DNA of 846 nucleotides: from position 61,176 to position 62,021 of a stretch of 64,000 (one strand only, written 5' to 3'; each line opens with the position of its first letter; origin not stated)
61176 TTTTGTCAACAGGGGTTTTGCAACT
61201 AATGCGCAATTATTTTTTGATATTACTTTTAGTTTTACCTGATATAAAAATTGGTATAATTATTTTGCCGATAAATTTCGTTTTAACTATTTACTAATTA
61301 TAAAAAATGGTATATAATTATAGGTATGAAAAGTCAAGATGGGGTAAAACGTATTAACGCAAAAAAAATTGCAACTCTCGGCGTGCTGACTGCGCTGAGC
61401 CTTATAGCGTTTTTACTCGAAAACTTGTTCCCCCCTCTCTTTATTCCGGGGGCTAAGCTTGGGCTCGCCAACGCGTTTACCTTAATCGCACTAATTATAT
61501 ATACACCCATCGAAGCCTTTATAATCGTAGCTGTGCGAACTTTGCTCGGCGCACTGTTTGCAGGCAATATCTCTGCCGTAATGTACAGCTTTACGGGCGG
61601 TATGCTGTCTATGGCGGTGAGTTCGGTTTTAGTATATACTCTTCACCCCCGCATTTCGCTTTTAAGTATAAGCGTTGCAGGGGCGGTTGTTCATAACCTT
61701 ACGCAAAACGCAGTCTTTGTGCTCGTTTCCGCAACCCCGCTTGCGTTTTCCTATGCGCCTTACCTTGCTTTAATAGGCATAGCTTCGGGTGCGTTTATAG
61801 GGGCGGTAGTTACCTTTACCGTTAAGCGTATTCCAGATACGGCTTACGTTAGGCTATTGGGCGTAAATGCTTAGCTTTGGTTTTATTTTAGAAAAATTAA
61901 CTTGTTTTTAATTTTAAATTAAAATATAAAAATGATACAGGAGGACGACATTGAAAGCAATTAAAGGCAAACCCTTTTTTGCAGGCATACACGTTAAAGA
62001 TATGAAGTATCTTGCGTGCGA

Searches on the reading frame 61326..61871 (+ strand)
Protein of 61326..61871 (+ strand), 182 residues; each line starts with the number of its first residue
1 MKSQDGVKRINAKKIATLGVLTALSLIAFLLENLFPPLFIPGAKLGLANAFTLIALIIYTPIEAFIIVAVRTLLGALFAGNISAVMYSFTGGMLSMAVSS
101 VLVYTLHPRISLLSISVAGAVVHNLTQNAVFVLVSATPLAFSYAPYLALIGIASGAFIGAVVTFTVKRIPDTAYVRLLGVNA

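Call 87: find_encoding_contigs(protein=window:61326-61871:+, flank=10000, max_places=1)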
Protein window:61326-61871:+ (182 aa): 2 contigs read that carry it; 1 place shown.
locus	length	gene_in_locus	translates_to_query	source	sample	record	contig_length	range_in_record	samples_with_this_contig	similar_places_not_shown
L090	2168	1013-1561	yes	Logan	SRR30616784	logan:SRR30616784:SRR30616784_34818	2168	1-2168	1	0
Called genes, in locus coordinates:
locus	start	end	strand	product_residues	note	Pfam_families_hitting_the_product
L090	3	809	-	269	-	?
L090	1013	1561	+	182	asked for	PF12822:ECF_trnsprt (weak), PF07456:Hpre_diP_synt_I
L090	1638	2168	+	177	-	?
